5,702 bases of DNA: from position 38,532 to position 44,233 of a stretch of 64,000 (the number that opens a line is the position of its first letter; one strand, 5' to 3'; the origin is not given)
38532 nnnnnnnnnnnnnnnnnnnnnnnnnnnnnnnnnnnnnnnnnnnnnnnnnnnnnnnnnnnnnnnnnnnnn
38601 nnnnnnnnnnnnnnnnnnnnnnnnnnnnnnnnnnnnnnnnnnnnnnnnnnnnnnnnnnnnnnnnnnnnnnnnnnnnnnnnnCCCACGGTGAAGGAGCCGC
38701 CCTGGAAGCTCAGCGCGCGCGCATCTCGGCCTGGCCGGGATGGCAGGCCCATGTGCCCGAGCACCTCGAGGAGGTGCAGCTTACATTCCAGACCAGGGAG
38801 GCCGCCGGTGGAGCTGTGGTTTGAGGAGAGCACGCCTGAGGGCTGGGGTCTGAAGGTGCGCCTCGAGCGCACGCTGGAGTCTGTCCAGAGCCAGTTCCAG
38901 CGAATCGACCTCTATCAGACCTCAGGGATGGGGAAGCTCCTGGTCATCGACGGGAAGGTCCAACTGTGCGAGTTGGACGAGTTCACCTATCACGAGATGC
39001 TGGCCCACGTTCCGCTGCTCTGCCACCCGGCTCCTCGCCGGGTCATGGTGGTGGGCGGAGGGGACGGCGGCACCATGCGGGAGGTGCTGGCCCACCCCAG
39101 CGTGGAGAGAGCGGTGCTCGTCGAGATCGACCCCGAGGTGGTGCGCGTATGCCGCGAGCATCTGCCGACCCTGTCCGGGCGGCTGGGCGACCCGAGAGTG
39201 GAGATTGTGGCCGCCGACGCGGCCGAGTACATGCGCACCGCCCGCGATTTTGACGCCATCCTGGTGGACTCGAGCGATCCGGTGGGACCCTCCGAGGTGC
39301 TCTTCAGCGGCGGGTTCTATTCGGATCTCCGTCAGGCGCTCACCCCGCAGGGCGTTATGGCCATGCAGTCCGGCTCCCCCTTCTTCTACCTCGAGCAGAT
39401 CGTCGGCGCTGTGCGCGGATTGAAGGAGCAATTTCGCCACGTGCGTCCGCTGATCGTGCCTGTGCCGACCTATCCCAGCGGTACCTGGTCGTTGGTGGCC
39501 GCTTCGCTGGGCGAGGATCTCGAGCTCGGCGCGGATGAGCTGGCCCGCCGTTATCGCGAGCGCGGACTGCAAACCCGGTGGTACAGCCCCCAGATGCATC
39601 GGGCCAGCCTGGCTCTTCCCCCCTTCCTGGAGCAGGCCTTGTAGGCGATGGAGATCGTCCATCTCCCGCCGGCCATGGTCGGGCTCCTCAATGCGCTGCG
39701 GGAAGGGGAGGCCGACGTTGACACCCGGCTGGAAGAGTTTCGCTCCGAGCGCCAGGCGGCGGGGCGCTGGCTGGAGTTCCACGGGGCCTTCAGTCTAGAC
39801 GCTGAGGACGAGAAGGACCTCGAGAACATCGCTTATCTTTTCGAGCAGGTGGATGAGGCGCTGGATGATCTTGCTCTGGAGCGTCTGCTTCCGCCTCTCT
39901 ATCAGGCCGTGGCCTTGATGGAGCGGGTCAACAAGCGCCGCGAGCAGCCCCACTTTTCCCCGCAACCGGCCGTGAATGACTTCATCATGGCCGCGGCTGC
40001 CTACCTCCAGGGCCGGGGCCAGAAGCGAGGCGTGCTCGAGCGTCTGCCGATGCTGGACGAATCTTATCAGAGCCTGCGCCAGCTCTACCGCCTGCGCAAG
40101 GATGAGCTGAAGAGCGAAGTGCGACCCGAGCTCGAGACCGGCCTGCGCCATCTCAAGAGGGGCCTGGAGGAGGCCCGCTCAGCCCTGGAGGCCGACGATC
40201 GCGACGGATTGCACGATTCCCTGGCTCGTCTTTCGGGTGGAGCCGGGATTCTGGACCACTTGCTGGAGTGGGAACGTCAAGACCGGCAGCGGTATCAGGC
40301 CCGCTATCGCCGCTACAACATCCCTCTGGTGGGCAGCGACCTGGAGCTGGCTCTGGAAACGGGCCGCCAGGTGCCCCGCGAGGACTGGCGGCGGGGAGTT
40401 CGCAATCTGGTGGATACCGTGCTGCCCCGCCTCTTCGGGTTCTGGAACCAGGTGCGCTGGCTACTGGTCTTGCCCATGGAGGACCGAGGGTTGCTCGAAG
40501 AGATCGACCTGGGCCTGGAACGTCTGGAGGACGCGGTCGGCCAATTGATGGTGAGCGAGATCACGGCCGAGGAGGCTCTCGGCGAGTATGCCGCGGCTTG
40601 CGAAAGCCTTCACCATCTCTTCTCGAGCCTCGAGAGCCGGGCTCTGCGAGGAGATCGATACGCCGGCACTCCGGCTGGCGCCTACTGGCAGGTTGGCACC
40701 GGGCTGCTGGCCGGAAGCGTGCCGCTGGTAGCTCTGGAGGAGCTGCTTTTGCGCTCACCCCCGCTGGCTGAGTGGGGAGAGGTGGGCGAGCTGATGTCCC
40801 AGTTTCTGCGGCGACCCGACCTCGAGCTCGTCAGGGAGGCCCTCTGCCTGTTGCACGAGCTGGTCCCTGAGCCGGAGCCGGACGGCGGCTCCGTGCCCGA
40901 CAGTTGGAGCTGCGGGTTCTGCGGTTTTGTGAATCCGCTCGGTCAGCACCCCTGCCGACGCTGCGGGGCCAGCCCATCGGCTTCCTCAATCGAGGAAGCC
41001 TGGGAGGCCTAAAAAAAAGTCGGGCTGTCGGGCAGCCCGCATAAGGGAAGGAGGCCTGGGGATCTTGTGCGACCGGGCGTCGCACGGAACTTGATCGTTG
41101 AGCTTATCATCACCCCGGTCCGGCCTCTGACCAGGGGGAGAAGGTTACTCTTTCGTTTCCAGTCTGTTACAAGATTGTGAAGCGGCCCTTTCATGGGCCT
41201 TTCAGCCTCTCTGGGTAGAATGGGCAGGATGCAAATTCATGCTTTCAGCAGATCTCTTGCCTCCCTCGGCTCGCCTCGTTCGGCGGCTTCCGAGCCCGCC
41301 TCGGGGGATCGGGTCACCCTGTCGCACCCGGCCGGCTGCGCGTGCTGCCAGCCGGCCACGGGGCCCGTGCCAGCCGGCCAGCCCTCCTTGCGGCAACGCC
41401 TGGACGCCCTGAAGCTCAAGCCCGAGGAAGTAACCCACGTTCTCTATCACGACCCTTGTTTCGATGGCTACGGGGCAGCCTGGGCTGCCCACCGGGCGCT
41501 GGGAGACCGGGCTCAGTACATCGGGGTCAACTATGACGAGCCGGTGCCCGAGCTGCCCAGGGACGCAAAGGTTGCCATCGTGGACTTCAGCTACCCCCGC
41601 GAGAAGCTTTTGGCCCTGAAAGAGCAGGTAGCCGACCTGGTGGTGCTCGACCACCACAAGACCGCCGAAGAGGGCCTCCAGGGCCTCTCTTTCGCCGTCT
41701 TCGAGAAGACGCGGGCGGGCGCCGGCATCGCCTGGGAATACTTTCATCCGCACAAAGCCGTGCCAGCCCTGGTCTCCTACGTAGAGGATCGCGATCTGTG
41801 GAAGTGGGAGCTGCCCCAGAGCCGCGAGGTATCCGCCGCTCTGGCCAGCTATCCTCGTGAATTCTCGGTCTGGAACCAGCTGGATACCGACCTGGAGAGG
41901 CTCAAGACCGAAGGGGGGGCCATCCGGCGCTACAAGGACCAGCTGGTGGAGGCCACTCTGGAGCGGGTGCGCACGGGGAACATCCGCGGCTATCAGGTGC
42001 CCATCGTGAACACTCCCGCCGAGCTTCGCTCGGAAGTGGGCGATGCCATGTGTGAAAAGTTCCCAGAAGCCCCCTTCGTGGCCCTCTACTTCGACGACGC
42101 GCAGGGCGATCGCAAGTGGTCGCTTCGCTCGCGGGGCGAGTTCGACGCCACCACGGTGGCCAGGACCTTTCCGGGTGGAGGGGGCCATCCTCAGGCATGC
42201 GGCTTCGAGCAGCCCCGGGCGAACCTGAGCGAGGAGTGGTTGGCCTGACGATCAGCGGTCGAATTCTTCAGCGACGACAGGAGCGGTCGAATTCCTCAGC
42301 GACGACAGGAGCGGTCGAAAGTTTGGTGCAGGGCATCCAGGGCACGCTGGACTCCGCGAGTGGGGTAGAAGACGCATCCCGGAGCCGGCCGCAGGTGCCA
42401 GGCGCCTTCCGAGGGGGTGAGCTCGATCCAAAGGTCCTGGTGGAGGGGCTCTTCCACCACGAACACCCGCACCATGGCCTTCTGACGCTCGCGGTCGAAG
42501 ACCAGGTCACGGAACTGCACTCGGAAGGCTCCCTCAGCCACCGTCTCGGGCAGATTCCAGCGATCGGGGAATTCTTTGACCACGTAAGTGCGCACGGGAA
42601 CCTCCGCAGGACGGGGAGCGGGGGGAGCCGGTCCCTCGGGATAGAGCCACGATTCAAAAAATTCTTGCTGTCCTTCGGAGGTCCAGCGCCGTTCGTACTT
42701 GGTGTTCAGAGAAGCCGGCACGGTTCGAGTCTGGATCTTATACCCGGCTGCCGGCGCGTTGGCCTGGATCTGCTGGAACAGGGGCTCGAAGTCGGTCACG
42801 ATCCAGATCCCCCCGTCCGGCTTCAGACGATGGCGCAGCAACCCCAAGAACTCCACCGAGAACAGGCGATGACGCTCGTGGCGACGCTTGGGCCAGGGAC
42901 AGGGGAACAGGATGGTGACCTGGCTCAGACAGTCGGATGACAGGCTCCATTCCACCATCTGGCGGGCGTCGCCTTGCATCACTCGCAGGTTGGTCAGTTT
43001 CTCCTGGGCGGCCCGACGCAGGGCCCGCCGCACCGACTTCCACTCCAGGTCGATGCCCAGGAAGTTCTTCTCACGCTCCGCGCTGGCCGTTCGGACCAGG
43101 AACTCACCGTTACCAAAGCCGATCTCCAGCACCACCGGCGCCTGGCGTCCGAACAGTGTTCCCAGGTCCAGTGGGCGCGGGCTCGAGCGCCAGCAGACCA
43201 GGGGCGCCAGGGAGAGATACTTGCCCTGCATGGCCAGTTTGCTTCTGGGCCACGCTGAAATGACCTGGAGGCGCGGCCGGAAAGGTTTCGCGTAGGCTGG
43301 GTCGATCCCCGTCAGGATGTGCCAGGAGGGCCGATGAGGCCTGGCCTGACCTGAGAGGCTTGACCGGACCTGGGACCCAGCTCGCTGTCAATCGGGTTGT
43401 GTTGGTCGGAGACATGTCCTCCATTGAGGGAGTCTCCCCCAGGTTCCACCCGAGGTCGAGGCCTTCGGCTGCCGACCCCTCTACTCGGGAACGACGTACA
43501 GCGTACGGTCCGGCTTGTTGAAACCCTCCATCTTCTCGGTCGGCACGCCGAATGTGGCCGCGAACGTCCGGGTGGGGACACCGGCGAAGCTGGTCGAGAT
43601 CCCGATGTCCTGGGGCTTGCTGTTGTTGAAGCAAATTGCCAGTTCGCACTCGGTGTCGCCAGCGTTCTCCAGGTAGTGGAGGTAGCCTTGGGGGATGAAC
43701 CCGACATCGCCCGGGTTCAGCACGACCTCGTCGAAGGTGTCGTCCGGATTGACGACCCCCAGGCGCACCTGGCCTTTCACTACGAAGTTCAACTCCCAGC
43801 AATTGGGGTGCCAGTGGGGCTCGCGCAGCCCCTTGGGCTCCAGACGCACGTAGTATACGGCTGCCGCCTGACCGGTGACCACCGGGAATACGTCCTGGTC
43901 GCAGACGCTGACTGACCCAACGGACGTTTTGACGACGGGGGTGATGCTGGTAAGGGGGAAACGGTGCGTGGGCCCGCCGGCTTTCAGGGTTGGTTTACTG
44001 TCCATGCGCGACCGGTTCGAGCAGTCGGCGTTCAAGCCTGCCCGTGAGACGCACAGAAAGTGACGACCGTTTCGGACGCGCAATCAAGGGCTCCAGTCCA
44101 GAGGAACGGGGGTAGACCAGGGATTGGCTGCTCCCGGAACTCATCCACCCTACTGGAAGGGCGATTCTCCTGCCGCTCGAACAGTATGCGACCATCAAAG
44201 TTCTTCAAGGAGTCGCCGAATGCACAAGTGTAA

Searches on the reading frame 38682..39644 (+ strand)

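Call 33: search_protein_families(library=pfam, proteins=[window:38682-39644:+], max_evalue=0.0001)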
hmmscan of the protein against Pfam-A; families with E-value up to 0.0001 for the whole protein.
window:38682-39644:+ (320 aa): 2 families
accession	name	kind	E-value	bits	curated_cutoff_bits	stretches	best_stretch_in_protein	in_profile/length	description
PF01564.23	Spermine_synth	-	1.1e-55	188.6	22.9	1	100-275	1-177/186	Spermine/spermidine synthase domain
PF17284.7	Spermine_synt_N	-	4.8e-10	39.6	22.1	1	45-97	1-53/53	Spermidine synthase tetramerisation domain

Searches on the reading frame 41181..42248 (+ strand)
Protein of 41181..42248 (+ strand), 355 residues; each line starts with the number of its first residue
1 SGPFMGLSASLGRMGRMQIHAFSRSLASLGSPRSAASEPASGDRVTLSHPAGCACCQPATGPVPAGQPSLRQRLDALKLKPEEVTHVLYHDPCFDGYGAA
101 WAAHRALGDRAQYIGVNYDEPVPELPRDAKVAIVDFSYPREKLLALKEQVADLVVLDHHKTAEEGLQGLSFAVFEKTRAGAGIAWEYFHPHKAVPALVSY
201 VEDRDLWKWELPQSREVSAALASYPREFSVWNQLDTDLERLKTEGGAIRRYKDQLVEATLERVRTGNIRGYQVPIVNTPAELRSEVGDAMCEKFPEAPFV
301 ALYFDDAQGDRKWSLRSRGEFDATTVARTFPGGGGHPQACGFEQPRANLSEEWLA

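Call 33: search_protein_families(library=pfam, proteins=[window:41181-42248:+], max_evalue=0.0001)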
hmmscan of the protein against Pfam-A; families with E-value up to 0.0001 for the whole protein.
window:41181-42248:+ (355 aa): 2 families
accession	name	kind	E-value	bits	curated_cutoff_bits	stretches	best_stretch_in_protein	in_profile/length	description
PF02272.25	DHHA1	-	1.3e-05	26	25.9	1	296-346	30-85/102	DHHA1 domain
PF01368.27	DHH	-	5.3e-05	23.9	28.1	1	92-189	10-103/125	DHH family, N-terminal domain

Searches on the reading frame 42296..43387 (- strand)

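Call 33: search_protein_families(library=pfam, proteins=[window:42296-43387:-], max_evalue=0.0001)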
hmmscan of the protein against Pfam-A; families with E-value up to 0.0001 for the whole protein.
window:42296-43387:- (363 aa): 3 families
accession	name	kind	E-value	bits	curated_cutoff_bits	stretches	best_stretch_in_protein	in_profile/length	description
PF02390.23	Methyltransf_4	-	3.5e-38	131.2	24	1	82-243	1-171/173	Putative methyltransferase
PF13847.12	Methyltransf_31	-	3.1e-08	33.8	27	1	85-212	6-127/145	Methyltransferase domain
PF13649.12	Methyltransf_25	-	1.3e-07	32.6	27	1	86-154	1-68/97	Methyltransferase domain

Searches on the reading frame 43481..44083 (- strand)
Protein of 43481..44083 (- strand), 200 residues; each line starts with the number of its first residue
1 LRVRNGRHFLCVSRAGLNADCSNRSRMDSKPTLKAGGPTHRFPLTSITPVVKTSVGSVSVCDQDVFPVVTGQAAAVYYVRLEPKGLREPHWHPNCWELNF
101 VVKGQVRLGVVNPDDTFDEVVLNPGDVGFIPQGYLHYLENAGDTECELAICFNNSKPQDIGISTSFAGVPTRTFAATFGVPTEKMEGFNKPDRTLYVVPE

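Call 33: search_protein_families(library=pfam, proteins=[window:43481-44083:-], max_evalue=0.0001)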
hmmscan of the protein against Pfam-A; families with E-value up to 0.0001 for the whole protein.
window:43481-44083:- (200 aa): 2 families
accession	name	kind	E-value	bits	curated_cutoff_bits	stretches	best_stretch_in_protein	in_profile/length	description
PF00190.28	Cupin_1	-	7.8e-26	90.9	22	1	47-183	6-148/151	Cupin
PF07883.17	Cupin_2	-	1.6e-12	47.4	27.2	1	78-148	2-66/70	Cupin domain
